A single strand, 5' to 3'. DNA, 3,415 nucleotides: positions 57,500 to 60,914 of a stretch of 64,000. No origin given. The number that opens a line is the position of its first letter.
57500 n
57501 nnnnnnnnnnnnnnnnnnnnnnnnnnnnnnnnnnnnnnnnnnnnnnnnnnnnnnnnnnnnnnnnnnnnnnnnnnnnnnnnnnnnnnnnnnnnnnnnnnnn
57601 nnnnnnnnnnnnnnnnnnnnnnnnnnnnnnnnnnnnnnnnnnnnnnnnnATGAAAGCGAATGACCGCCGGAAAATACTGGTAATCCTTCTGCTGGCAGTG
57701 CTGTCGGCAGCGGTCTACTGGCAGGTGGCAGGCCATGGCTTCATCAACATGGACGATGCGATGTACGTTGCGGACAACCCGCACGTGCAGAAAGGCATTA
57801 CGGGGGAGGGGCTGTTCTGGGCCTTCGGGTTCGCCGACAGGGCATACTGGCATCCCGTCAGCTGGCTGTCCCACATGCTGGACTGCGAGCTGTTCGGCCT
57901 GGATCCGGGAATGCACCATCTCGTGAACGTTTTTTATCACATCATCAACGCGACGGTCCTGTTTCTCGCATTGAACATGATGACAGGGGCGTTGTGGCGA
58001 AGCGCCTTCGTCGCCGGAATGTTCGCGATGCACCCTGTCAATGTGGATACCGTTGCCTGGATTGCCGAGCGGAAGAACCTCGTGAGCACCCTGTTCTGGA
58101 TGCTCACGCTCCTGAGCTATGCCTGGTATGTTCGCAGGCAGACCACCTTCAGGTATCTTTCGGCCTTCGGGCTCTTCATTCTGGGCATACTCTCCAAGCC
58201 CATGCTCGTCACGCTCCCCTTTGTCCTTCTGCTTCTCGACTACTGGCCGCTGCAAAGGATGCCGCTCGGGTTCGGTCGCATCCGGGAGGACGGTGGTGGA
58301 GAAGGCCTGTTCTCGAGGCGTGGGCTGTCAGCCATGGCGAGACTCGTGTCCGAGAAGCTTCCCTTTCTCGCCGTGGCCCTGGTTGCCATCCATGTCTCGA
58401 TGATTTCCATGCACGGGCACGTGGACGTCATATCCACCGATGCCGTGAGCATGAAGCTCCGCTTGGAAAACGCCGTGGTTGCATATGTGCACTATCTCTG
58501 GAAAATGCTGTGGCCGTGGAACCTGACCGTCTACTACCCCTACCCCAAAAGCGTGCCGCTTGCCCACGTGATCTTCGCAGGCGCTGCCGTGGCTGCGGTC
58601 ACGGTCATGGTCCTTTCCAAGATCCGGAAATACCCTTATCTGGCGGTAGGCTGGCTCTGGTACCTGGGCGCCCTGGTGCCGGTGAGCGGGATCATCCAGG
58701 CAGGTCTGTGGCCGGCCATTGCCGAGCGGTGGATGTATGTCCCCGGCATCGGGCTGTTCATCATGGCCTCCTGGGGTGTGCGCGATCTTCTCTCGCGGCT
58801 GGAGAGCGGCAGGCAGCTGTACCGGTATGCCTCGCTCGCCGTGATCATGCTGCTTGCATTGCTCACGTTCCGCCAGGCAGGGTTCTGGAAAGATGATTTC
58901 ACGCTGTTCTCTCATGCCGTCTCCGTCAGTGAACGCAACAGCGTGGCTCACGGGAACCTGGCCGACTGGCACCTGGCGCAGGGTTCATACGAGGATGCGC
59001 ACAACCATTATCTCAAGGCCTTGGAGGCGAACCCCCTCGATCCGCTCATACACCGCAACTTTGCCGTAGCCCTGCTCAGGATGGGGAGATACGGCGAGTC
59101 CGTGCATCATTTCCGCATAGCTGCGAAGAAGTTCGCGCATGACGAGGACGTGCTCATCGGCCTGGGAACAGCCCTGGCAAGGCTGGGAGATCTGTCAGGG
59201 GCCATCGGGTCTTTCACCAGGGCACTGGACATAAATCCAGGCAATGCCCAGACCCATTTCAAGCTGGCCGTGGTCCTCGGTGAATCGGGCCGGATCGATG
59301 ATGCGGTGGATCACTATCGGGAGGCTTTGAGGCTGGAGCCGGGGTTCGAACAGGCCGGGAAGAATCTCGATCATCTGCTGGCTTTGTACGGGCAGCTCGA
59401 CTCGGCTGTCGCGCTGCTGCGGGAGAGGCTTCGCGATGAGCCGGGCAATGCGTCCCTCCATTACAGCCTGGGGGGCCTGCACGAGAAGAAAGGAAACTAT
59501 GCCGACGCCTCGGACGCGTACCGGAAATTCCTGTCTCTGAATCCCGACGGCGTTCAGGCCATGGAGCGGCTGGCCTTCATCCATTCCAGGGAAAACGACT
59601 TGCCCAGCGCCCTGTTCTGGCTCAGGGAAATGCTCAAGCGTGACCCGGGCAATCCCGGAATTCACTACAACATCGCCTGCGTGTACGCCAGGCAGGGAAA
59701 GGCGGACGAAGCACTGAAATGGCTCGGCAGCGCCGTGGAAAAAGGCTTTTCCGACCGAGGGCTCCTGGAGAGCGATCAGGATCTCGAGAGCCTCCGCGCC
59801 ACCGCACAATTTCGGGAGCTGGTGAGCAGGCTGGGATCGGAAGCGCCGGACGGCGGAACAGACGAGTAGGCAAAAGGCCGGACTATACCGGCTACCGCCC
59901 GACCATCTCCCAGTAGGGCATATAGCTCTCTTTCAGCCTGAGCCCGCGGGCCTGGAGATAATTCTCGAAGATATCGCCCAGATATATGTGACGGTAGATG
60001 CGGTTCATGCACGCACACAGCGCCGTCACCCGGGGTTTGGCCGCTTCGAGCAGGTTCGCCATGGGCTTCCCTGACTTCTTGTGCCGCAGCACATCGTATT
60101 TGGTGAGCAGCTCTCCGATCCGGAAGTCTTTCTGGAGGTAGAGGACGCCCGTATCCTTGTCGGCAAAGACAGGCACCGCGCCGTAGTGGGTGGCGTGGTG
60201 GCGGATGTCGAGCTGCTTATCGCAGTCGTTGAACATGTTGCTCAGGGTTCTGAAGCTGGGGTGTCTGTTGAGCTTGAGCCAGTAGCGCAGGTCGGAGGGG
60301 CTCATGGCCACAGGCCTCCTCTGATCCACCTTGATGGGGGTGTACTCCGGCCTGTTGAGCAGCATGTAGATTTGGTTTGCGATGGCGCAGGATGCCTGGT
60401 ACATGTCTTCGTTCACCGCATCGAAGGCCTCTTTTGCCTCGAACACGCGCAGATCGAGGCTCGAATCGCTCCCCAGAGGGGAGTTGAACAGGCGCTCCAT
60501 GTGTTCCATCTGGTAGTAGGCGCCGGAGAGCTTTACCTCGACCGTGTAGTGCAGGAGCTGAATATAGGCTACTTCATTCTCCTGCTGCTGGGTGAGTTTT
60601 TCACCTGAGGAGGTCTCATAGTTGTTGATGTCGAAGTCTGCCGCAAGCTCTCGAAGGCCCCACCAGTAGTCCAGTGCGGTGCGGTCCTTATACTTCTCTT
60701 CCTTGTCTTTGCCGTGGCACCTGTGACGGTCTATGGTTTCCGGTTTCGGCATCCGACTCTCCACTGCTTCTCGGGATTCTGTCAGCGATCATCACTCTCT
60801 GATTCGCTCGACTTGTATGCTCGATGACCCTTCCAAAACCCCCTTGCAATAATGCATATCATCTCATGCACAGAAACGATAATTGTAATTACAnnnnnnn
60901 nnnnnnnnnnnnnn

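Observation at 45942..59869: Glycosylation island bracketed by two TMTC/PMT-like (DUF1736 + TPR) membrane proteins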

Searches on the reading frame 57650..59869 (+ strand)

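Call 3: search_protein_families(library=pfam, proteins=[window:57650-59869:+], max_evalue=0.01)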
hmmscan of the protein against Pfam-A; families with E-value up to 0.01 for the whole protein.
window:57650-59869:+ (739 aa): 27 families (the best 25 are shown)
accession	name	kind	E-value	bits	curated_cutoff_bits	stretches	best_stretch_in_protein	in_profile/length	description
PF07719.23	TPR_2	-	1.3e-39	131.5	27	4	533-565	1-33/34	Tetratricopeptide repeat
PF00515.34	TPR_1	-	1.4e-31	107.5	27.8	3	533-566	1-34/34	Tetratricopeptide repeat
PF13414.12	TPR_11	-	3.5e-30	103.8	26.8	2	442-479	5-42/42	TPR repeat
PF13431.12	TPR_17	-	5.9e-29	98.3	24.4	3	453-484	1-32/34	Tetratricopeptide repeat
PF13428.12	TPR_14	-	1.2e-28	97.1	23.5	3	437-472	7-42/44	Tetratricopeptide repeat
PF13432.12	TPR_16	-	4.1e-28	97.9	32.7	4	471-533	3-65/65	Tetratricopeptide repeat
PF14559.12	TPR_19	-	1.6e-27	96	25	5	648-698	4-54/68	Tetratricopeptide repeat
PF13424.12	TPR_12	-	9.3e-23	80.7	30.1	3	502-562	6-74/77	Tetratricopeptide repeat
PF13181.12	TPR_8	-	1.4e-20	72.1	25.7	1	601-633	1-33/34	Tetratricopeptide repeat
PF13176.12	TPR_7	-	2.8e-15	55.5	27.9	0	433-464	1-34/36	Tetratricopeptide repeat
PF13374.12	TPR_10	-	1e-12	48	27.5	0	674-697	7-30/42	Tetratricopeptide repeat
PF23914.1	TPR_CcmH_CycH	-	1.4e-12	48.1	42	1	590-690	39-142/158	Cytochrome c-type biogenesis protein H TPR domain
PF12895.13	ANAPC3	-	1.3e-11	45.1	27.2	1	614-694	2-81/82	Anaphase-promoting complex, cyclosome, subunit 3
PF03704.23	BTAD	-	6.3e-11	43.3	22.1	1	422-491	53-122/146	Bacterial transcriptional activator domain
PF24575.1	TPR_Slam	-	1.2e-10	42.2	35.2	0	600-650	46-96/104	Surface lipoprotein assembly modifier, N-terminal TPR repeats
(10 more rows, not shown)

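Call 9: search_protein_families(library=ncbifam, proteins=[window:57650-59869:+], max_evalue=0.001)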
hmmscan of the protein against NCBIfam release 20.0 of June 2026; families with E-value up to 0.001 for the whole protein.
window:57650-59869:+ (739 aa): 26 families (the best 25 are shown)
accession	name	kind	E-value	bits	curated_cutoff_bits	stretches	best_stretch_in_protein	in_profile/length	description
TIGR02917.1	PEP_TPR_lipo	equivalog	3.6e-34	117.8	312.2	1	441-698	305-562/899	XrtA/PEP-CTERM system TPR-repeat protein PrsT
NF040959.1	MamA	equivalog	1.3e-29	103.1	200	2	580-697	50-167/204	magnetosome protein MamA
NF047558.1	TPR_END_plus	domain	6.5e-25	86.8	32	1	672-725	2-55/56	TPR end-of-group domain-containing protein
NF033758.1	gliding_GltE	equivalog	3.9e-21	75.5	225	2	600-691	85-176/411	adventurous gliding motility TPR repeat lipoprotein GltE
NF033762.1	social_mot_Tgl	equivalog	7e-21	74.7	225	2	499-596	31-129/252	social motility TPR repeat lipoprotein Tgl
TIGR02521.1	type_IV_pilW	equivalog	1.8e-18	66.9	154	2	422-556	56-192/234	type IV pilus biogenesis/stability protein PilW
TIGR03939.1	PGA_TPR_OMP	equivalog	1.2e-15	56.9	366.65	3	575-639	403-467/800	poly-beta-1,6 N-acetyl-D-glucosamine export porin PgaA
TIGR02552.1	LcrH_SycD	equivalog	1.2e-14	54.2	104.8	1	472-562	25-115/136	SycD/LcrH family type III secretion system chaperone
NF047507.1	TPR_BatC_Lepto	exception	4.6e-14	52.4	175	1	442-534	35-131/214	TPR repeat-containing protein BatC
NF033920.0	C39_PA2778_fam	equivalog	1.4e-13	50.9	150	1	472-564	163-255/255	PA2778 family cysteine peptidase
TIGR00990.1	3a0801s09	subfamily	6.1e-13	48.3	757.25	2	550-697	348-495/615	mitochondrial import receptor subunit TOM70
NF047371.1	FlcA_CTERM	equivalog_domain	1.7e-12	46.6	300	1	439-528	446-536/646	periplasmic flagellar collar protein FlcA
NF002725.1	PRK02603.1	equivalog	2.5e-12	47.1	143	1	603-687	37-124/173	photosystem I assembly protein Ycf3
TIGR00540.1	TPR_hemY_coli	hypoth_equivalog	2.3e-11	43.1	142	0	576-650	296-374/385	heme biosynthesis-associated TPR protein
NF052415.1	T3SS_chap_SctY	equivalog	5.1e-09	36.6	70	0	437-525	12-103/106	type III secretion apparatus assembly chaperone SctY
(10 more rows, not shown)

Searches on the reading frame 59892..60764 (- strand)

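Call 7: search_protein_families(library=pfam, proteins=[window:59892-60764:-], max_evalue=1)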
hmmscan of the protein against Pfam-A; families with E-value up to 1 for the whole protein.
window:59892-60764:- (290 aa): 2 families
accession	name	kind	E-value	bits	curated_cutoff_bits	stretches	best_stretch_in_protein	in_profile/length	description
PF20037.4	DUF6440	-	0.17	12.1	26.5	1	196-211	16-31/53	Family of unknown function (DUF6440)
PF24485.1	zf-C2H2_DHX34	-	0.24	11.9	27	1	220-231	13-24/25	DHX34-like, C2H2-type zinc finger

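Call 39: search_protein_families(library=ncbifam, proteins=[window:59892-60764:-], max_evalue=0.001)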
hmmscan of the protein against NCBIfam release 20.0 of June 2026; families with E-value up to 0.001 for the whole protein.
window:59892-60764:- (290 aa): 0 families
